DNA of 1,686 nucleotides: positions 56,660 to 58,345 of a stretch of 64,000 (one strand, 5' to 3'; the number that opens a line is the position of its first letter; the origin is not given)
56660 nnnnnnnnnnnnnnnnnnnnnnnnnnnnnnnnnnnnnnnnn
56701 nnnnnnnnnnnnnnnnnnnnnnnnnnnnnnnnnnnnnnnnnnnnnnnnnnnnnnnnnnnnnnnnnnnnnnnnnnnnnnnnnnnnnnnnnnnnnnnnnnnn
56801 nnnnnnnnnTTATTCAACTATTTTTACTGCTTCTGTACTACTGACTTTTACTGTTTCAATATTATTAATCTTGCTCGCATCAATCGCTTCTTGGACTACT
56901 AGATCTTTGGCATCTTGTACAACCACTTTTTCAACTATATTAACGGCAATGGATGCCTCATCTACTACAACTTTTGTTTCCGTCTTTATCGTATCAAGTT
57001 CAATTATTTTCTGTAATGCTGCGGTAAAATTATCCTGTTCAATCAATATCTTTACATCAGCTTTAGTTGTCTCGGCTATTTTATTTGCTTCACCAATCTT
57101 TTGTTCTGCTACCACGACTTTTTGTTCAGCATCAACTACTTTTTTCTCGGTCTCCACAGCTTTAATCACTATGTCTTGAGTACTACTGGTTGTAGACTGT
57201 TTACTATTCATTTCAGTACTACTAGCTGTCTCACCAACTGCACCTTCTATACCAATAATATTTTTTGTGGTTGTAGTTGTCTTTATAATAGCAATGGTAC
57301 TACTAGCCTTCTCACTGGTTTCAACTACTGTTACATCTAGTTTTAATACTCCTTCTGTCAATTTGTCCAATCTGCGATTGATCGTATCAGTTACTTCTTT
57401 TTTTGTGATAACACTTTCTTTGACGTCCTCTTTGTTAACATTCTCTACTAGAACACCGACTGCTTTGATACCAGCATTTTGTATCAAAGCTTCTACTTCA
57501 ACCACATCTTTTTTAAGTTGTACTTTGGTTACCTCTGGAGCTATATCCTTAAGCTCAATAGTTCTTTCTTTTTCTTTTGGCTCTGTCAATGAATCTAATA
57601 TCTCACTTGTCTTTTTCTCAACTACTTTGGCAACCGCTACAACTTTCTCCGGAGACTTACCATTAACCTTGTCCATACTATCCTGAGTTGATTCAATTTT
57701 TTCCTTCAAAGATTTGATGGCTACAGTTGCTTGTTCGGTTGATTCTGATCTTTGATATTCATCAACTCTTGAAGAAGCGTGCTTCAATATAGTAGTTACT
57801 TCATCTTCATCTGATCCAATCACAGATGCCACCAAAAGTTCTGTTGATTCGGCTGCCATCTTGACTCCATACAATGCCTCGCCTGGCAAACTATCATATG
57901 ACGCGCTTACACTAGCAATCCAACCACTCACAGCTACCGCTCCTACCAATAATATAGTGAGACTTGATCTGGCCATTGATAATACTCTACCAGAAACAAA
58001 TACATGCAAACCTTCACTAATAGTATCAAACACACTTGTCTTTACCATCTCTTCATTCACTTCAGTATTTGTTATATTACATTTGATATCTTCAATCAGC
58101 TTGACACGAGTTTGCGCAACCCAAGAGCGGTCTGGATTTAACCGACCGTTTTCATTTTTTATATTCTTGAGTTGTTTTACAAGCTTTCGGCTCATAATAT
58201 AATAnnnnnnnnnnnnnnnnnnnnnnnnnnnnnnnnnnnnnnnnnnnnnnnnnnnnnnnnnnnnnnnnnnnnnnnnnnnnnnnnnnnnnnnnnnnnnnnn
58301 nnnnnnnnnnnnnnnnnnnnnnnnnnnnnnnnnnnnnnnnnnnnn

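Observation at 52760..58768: ECF sigma, putative anti-sigma and a 1251-aa Thr/Gly-rich surface protein form a contiguous unit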

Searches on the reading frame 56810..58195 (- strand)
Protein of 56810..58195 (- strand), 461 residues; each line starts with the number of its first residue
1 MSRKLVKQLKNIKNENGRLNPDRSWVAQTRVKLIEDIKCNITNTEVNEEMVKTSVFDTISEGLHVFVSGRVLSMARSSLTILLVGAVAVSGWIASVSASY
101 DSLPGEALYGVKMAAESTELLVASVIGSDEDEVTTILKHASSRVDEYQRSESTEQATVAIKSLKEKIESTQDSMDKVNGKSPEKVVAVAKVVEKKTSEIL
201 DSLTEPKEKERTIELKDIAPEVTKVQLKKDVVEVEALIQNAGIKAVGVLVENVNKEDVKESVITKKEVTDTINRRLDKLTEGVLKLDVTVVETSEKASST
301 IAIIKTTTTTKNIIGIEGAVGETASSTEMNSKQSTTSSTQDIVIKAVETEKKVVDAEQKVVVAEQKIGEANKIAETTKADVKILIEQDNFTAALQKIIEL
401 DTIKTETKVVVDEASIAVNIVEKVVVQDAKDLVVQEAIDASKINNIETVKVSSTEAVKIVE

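Call 3: search_protein_families(library=pfam, proteins=[window:56810-58195:-], max_evalue=0.01)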
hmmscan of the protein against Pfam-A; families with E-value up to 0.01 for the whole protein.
window:56810-58195:- (461 aa): 1 family
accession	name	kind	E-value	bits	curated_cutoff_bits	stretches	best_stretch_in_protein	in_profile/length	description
PF18915.5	DUF5667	-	4.7e-05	24.2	27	1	102-194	2-80/99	Domain of unknown function (DUF5667)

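Call 4: search_protein_families(library=ncbifam, proteins=[window:56810-58195:-], max_evalue=0.01)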
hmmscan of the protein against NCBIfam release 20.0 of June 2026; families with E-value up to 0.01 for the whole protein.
window:56810-58195:- (461 aa): 0 families

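Call 11: find_homologous_proteins(query=window:56810-58195:-)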
Query window:56810-58195:- (461 aa): 41 proteins with E <= 0.001 among 8000 candidates.
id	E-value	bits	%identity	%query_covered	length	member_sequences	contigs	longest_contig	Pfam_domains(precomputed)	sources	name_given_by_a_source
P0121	7.9e-264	893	100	100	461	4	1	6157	-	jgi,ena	-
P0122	7.9e-250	847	97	100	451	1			-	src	-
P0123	5.8e-217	738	74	100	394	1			PF18915.6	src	-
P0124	9.9e-149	514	68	93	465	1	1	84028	-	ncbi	-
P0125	4.1e-131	456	61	93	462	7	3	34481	-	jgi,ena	-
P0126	1.3e-120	421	60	87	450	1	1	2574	PF18915.6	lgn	-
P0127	1.9e-106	375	52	99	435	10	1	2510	PF18915.6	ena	-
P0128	9.1e-99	349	71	51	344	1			-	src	-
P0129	1.0e-93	333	48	91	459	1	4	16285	-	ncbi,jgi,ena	-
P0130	2.0e-90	322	49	91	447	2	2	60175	-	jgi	-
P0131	2.2e-88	315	48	92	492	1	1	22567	-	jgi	jgi:hypothetical protein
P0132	1.2e-87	313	48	95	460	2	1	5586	-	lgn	-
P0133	5.9e-84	301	47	93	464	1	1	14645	-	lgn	-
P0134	1.8e-83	299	47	94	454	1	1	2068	-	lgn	-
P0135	1.0e-81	293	47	95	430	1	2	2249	-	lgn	-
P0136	1.7e-79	286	45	98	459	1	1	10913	PF18915.6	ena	-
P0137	1.1e-75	273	45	91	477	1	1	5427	PF18915.6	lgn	-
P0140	8.1e-66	241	60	45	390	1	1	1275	PF00224.28,PF18915.6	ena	-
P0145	1.0e-47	181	40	67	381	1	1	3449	PF18915.6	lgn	-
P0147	2.1e-39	154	33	87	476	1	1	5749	PF18915.6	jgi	jgi:hypothetical protein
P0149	2.3e-37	147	36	67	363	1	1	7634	PF18915.6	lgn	-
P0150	8.4e-37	146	42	56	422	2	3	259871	PF18915.6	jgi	-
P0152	2.9e-33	134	42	44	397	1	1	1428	PF18915.6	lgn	-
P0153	1.9e-32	131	42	44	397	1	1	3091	PF18915.6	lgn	-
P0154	3.0e-30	124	42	44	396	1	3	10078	PF18915.6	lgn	-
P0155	1.4e-25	109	34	60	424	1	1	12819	PF18915.6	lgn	-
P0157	1.0e-14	73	29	54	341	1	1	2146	PF18915.6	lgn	-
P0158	3.1e-13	68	28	65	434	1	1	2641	PF18915.6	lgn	-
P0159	5.3e-11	61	30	58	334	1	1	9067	PF18915.6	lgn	-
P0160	7.7e-11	60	29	38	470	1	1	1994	PF18915.6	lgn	-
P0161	7.1e-7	47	31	44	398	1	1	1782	PF18915.6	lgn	-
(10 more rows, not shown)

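Call 30: search_protein_families(library=pfam, alignment_id=A3, max_evalue=0.1)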
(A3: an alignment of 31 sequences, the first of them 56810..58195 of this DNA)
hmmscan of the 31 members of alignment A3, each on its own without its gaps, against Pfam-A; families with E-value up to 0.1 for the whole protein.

A. member 1, window:56810-58195:- (461 aa): 1 family
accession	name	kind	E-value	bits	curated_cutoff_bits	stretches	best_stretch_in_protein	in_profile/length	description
PF18915.5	DUF5667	-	4.7e-05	24.2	27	1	102-194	2-80/99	Domain of unknown function (DUF5667)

B. families by the number of members that match (of 31 scanned): 31 families (the first 25 are shown)
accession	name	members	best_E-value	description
PF18915.5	DUF5667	26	1.2e-10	Domain of unknown function (DUF5667)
PF16535.10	T3SSipB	2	0.006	Type III cell invasion protein SipB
PF05549.16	Allexi_40kDa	2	0.0093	Allexivirus 40kDa protein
PF02881.24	SRP54_N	2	0.051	SRP54-type protein, helical bundle domain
PF19964.5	EAD11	2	0.074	Effector-associated domain 11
PF03096.20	Ndr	1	0.0018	Ndr family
PF18654.6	LegC3_N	1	0.003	LegC3 N-terminal coiled-coil domain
PF07295.17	DUF1451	1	0.0059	Zinc-ribbon containing domain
PF00261.25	Tropomyosin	1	0.0082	Tropomyosin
PF10248.14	Mlf1IP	1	0.0083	Myelodysplasia-myeloid leukemia factor 1-interacting protein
PF12850.12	Metallophos_2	1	0.019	Calcineurin-like phosphoesterase superfamily domain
PF17815.7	PDZ_3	1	0.02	PDZ domain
PF17569.7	DUF5475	1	0.022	Family of unknown function (DUF5475)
PF23346.1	DUF7087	1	0.027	Integral membrane domain of unknown function (DUF7087)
PF23206.1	PCDH15_12th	1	0.027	PCDH15-like domain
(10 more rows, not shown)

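Call 31: search_solved_structures(query=A3, max_evalue=10)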
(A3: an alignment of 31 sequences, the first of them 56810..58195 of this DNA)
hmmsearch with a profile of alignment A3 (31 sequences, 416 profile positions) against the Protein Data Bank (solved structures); distinct sequences matched with E-value up to 10: 20.
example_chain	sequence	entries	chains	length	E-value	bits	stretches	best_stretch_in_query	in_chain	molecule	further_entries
5cwp_A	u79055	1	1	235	6.7e-06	28.4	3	138-192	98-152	Designed helical repeat protein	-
6xss_A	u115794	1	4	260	3.5e-05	26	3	138-192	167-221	C4_nat_HFuse-7900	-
6n4n_C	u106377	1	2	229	8.6e-05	24.7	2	138-192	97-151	Rosetta-designed danoprevir/NS3a complex reader 2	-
2xzr_A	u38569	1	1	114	0.0075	18.3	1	260-348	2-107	IMMUNOGLOBULIN-BINDING PROTEIN EIBD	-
2wpq_A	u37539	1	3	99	0.0085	18.2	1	260-343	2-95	TRIMERIC AUTOTRANSPORTER ADHESIN FRAGMENT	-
8f6r_A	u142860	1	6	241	0.0088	18.1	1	138-215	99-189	De novo designed oligomeric protein C6-79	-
2wpr_A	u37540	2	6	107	0.012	17.6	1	261-348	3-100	TRIMERIC AUTOTRANSPORTER ADHESIN FRAGMENT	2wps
4zry_B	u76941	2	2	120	0.042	15.9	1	304-361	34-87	Keratin, type II cytoskeletal 1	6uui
2zqm_A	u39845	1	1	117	0.057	15.5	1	201-289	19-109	Prefoldin beta subunit 1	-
7o92_A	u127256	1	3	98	0.072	15.1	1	261-343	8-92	hypothetical protein UY81_C0065G0003 residues 18-54 from Candidatus Giovannonibacteria bac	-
6xye_B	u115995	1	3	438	0.26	13.3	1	155-190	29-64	Fusion glycoprotein F1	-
2yny_A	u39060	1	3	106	0.46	12.4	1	260-345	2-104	GENERAL CONTROL PROTEIN GCN4, PUTATIVE INNER MEMBRANE PROTEIN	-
4lws_A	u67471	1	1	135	0.5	12.3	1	141-231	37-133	Uncharacterized protein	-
2zdi_A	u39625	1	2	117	0.53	12.3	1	202-286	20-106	Prefoldin subunit beta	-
8xyv_A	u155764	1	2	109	1.3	11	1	322-388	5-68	De novo designed protein 0705-5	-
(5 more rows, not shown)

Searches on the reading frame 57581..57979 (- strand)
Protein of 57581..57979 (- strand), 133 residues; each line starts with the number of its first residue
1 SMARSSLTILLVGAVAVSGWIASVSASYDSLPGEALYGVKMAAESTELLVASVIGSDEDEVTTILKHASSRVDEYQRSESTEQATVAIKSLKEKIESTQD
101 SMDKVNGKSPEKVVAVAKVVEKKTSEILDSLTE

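Call 64: find_homologous_proteins(query=A8, max_evalue=0.001)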
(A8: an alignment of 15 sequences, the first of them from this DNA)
Query A8 (15 sequences) (133 aa, profile of the alignment): 35 proteins with E <= 0.001 among 5671 candidates.
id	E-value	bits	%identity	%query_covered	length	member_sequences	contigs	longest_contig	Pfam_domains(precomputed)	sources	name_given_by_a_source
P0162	2.5e-48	181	67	98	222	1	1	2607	-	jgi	jgi:hypothetical protein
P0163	8.3e-44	167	59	98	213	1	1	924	PF18915.6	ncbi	-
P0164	2.2e-25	107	55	73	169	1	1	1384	-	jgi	jgi:hypothetical protein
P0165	2.5e-17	81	73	39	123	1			-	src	-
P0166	2.5e-16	78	31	85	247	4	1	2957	PF18915.6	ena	-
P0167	1.4e-15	75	29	85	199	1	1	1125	PF18915.6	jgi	-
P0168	2.1e-14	72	32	95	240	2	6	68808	PF18915.6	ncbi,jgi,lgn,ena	-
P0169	2.4e-13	68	33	48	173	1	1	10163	PF18915.6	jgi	-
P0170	1.0e-10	60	66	33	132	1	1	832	-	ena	-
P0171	4.4e-9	54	38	32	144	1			PF18915.6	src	-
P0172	1.2e-7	50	37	44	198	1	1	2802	PF18915.6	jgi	jgi:hypothetical protein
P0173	1.2e-7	50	37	44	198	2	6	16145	PF18915.6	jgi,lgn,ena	-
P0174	1.6e-7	49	37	44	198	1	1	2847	PF18915.6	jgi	-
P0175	1.6e-7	49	37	44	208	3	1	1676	PF18915.6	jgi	jgi:hypothetical protein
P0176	1.7e-7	49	37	44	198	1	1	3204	PF18915.6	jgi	-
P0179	3.0e-7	48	38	40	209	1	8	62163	PF18915.6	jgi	jgi:hypothetical protein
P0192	2.9e-5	42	56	14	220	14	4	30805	PF18915.6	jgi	-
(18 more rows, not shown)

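Call 65: find_encoding_contigs(protein=P0168, flank=4000, max_places=2)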
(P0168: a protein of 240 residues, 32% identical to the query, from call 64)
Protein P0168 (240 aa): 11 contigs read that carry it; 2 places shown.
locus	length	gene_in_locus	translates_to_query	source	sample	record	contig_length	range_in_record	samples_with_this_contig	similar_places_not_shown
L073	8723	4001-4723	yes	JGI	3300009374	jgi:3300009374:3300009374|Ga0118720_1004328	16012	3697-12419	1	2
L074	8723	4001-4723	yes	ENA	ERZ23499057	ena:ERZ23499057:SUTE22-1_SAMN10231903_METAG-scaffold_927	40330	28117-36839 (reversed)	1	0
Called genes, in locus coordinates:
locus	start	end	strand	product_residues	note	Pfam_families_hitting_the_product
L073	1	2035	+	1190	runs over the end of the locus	PF19077:Big_13 (weak), PF00932:LTD, PF13360:PQQ_2, PF13570:Beta-prop_ACSF4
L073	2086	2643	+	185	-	PF08220:HTH_DeoR (weak)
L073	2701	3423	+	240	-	PF00483:NTP_transferase, PF12804:NTP_transf_3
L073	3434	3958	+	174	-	PF04542:Sigma70_r2, PF08281:Sigma70_r4_2, PF04545:Sigma70_r4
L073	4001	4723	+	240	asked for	PF18915:DUF5667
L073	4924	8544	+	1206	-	-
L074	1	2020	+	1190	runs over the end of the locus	PF19077:Big_13 (weak), PF00932:LTD, PF13360:PQQ_2, PF13570:Beta-prop_ACSF4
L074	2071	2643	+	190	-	-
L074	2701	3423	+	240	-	PF00483:NTP_transferase, PF12804:NTP_transf_3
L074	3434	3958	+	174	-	PF04542:Sigma70_r2, PF08281:Sigma70_r4_2, PF04545:Sigma70_r4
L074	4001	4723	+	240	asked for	PF18915:DUF5667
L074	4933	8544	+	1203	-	-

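Call 66: find_encoding_contigs(protein=P0179, flank=4000, max_places=2)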
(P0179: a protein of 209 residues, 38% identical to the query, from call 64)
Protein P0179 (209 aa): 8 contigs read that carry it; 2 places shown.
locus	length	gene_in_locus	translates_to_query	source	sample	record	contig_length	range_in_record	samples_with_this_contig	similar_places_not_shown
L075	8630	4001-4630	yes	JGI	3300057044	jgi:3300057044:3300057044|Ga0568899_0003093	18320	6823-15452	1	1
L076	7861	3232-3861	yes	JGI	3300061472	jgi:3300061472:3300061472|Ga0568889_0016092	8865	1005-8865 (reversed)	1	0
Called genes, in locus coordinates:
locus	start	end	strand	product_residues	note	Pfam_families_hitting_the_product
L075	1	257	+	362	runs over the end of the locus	PF01926:MMR_HSR1, PF02421:FeoB_N (faint), PF06071:YchF-GTPase_C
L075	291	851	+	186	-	PF01661:Macro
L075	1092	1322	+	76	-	-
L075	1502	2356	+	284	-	PF02645:DegV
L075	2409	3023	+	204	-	PF02660:G3P_acyltransf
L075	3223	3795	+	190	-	PF04542:Sigma70_r2, PF08281:Sigma70_r4_2, PF04545:Sigma70_r4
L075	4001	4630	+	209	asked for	PF18915:DUF5667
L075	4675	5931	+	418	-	PF18915:DUF5667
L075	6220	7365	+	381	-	PF07581:Glug (faint)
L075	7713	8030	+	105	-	-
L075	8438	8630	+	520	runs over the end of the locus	PF00501:AMP-binding, PF13193:AMP-binding_C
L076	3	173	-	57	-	?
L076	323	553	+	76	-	-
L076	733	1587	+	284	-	PF02645:DegV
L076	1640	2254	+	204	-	PF02660:G3P_acyltransf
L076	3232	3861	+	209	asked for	PF18915:DUF5667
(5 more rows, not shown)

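Call 67: find_encoding_contigs(protein=P0192, flank=4000, max_places=2)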
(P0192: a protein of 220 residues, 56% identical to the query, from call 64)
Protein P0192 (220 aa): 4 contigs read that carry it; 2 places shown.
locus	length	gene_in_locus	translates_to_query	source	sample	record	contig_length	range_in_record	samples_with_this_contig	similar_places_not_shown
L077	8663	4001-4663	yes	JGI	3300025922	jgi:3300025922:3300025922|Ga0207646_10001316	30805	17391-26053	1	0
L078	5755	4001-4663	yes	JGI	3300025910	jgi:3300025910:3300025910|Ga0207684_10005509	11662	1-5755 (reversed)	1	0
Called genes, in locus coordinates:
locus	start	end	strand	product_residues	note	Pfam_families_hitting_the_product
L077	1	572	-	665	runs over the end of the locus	PF01578:Cytochrom_C_asm, PF16327:CcmF_C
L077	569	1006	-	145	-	PF03100:CcmE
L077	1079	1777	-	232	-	PF01578:Cytochrom_C_asm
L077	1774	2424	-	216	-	PF03379:CcmB, PF12730:ABC2_membrane_4 (weak)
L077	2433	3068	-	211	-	PF13476:AAA_23 (weak), PF00005:ABC_tran, PF02463:SMC_N (faint), PF13191:AAA_16 (weak), PF13304:AAA_21 (faint)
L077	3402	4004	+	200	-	PF07638:Sigma70_ECF, PF04542:Sigma70_r2, PF08281:Sigma70_r4_2, PF04545:Sigma70_r4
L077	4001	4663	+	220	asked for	PF18915:DUF5667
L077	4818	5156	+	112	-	PF00072:Response_reg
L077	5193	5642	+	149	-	PF12867:DinB_2, PF11716:MDMPI_N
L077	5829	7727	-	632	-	PF13292:DXP_synthase_N, PF00456:Transketolase_N (faint), PF00676:E1_dh (weak), PF02775:TPP_enzyme_C (weak), PF02779:Transket_pyr, PF02780:Transketolase_C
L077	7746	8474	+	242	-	PF00106:adh_short, PF08659:KR, PF13561:adh_short_C2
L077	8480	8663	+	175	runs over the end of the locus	PF13527:Acetyltransf_9, PF00583:Acetyltransf_1, PF13673:Acetyltransf_10, PF13508:Acetyltransf_7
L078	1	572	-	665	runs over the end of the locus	PF01578:Cytochrom_C_asm, PF16327:CcmF_C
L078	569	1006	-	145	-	PF03100:CcmE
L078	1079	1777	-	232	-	PF01578:Cytochrom_C_asm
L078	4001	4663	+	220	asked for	PF18915:DUF5667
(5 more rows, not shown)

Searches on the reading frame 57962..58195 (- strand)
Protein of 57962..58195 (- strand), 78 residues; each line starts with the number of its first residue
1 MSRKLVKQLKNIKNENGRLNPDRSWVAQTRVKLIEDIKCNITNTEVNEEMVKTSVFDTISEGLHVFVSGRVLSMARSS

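Call 96: search_solved_structures(query=window:57962-58195:-, max_evalue=10)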
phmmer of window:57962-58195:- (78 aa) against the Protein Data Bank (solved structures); distinct sequences matched with E-value up to 10: 0.
